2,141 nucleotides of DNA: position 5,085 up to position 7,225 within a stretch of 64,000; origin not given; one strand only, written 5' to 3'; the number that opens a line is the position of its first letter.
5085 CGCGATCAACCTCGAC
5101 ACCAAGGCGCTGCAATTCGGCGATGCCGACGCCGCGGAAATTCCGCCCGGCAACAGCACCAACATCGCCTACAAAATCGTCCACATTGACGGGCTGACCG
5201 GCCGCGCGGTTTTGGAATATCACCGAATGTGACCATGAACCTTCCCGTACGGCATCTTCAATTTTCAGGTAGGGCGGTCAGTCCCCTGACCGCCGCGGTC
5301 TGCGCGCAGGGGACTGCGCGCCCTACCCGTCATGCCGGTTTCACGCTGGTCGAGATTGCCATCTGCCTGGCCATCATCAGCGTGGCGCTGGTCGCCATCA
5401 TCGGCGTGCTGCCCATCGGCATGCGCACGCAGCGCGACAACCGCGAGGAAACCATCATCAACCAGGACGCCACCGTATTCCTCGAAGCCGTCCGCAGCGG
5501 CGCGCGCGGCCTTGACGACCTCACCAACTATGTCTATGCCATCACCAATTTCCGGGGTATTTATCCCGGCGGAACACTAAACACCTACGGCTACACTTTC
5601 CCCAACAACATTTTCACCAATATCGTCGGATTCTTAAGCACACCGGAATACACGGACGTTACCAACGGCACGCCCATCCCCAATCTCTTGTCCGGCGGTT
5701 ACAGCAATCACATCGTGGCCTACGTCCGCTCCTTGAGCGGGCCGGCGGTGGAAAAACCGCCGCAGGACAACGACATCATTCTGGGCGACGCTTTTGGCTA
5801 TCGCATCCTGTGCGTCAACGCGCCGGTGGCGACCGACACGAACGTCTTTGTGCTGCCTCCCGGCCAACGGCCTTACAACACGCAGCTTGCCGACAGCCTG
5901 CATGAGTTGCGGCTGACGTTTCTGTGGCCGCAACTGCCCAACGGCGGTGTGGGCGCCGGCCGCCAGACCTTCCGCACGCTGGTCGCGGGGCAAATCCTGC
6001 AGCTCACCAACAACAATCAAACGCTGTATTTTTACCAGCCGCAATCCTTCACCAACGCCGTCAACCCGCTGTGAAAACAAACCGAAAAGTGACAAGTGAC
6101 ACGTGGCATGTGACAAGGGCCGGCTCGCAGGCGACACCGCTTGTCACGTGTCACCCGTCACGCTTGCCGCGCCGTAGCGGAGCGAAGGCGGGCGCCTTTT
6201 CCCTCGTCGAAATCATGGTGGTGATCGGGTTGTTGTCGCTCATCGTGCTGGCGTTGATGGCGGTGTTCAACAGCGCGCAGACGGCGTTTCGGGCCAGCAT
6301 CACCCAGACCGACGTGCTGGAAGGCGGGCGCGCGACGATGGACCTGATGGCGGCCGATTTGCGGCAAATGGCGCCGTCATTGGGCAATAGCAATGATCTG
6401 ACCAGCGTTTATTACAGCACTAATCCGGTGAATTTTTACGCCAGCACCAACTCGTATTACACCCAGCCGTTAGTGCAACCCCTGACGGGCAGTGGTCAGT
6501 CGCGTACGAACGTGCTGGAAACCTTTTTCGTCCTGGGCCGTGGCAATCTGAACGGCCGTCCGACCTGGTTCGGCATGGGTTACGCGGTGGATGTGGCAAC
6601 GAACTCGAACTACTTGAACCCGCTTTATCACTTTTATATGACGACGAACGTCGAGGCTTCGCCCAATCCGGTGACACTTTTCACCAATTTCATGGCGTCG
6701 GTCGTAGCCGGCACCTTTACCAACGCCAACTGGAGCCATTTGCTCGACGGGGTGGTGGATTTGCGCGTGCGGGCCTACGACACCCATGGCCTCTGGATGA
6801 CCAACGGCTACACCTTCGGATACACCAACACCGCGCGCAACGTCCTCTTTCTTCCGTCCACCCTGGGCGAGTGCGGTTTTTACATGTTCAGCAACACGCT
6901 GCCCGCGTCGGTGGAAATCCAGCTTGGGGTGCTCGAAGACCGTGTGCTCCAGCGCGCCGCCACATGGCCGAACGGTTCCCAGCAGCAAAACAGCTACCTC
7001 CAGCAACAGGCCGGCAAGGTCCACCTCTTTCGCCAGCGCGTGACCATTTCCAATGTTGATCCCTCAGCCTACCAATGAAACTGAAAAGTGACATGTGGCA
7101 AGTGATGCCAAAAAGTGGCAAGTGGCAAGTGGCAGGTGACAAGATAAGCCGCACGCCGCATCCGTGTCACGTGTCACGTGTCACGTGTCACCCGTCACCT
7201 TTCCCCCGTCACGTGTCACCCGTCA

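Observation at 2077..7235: Heptad-periodic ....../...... hairpin elements sit on the translation starts of the pilin genes and supply a shared MSxVTCH leader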

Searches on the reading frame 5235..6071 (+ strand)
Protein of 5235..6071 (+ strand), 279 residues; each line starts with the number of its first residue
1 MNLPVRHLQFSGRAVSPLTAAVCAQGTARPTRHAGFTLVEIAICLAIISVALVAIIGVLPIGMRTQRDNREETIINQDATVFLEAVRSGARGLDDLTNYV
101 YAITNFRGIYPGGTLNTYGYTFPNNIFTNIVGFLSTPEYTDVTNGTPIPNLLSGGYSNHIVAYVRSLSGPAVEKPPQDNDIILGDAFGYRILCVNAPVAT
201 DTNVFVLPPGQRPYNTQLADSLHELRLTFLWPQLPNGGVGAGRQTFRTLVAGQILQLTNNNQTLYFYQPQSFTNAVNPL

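Call 39: find_related_loci(query=A1, collection=metagenome_contigs, flank=7000)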
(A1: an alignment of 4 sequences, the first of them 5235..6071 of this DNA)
Query A1 (279 aa) in metagenome_contigs; peptide patterns used: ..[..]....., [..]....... (x = any residue, [..] = any of these).
600 stretches matched a pattern (row limit reached: there are more); 76 encode a relative of the query (tblastn E <= 1e-3); 76 distinct loci.
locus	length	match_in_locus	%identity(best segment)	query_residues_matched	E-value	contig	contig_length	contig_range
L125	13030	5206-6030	65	21-277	7e-111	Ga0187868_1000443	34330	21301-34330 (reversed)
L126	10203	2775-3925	68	12-277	5e-110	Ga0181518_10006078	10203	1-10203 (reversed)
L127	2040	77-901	65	4-279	2e-114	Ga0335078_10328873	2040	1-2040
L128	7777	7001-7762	67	34-274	5e-101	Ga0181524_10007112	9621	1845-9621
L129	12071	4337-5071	64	33-275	3e-100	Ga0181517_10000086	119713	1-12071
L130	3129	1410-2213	64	28-275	1e-100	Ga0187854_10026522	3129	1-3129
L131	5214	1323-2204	57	27-274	4e-98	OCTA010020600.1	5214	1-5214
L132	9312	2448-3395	54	9-275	7e-96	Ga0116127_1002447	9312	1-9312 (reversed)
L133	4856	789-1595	62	29-275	3e-94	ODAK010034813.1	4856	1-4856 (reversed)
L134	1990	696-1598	56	27-274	3e-98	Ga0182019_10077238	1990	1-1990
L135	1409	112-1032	56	20-274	7e-100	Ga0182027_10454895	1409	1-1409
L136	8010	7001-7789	60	34-275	3e-92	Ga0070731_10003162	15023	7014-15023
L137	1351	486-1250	60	36-275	2e-99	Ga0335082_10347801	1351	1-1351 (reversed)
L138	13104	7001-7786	59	34-275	2e-92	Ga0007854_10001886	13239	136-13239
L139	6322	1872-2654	61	29-275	4e-92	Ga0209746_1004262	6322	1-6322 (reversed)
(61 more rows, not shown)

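Call 48: search_protein_families(library=pfam, proteins=[window:5235-6071:+], max_evalue=0.01)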
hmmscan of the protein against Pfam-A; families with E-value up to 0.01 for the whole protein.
window:5235-6071:+ (279 aa): 1 family
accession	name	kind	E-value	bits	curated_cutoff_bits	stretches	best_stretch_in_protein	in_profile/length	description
PF07963.17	N_methyl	-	2.8e-06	27.1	21.2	1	32-55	3-26/27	Prokaryotic N-terminal methylation motif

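Call 58: find_encoding_contigs(protein=window:5235-6071:+, flank=5000, max_places=10)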
Protein window:5235-6071:+ (279 aa): 19 contigs read that carry it; 10 places shown.
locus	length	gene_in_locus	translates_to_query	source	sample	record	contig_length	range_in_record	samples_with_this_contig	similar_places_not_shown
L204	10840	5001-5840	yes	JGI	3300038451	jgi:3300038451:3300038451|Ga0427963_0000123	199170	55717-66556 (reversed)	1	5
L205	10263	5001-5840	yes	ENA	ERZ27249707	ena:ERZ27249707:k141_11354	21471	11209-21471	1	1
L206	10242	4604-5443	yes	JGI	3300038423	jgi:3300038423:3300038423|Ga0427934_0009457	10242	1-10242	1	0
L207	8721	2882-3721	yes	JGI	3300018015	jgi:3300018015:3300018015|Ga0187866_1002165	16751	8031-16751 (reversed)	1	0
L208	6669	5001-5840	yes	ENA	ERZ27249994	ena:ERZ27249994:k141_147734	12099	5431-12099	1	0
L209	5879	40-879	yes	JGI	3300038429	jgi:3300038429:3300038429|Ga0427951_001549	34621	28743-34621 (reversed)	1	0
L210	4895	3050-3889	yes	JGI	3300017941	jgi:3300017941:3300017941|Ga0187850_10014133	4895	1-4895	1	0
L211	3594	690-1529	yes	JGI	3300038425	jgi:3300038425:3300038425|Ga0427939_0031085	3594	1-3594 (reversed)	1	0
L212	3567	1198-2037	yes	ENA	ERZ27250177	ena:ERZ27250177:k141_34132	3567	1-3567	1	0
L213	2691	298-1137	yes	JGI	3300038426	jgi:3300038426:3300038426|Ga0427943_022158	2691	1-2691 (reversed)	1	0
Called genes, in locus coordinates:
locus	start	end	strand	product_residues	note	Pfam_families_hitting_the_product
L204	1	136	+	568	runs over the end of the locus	PF05157:MshEN, PF00437:T2SSE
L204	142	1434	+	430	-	PF28597:T2SSF_N, PF00482:T2SSF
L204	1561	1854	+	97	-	-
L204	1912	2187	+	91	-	PF12441:CopG_antitoxin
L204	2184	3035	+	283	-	-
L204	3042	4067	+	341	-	PF07963:N_methyl (weak)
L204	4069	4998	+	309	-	-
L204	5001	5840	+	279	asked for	PF07963:N_methyl (weak)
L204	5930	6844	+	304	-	-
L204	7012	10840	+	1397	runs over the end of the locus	-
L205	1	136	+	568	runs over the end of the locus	PF05157:MshEN, PF00437:T2SSE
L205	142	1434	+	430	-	PF28597:T2SSF_N, PF00482:T2SSF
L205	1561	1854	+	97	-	-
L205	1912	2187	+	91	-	PF12441:CopG_antitoxin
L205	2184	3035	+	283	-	-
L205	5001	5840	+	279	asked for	PF07963:N_methyl (weak)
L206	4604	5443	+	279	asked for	PF07963:N_methyl (weak)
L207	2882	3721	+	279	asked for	PF07963:N_methyl (weak)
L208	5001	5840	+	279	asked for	PF07963:N_methyl (weak)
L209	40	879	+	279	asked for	PF07963:N_methyl (weak)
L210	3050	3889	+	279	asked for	PF07963:N_methyl (weak)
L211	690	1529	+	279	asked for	PF07963:N_methyl (weak)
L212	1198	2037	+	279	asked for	PF07963:N_methyl (weak)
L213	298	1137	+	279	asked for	PF07963:N_methyl (weak)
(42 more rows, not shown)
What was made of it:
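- The JGI gene caller picks downstream starts on identical DNA (call 58).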

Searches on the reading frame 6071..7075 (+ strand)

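Call 48: search_protein_families(library=pfam, proteins=[window:6071-7075:+], max_evalue=0.01)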
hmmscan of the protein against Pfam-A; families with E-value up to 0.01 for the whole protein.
window:6071-7075:+ (335 aa): 1 family
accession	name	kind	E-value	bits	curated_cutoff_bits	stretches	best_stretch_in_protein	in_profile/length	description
PF07963.17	N_methyl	-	0.0096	15.9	21.2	0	39-63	3-27/27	Prokaryotic N-terminal methylation motif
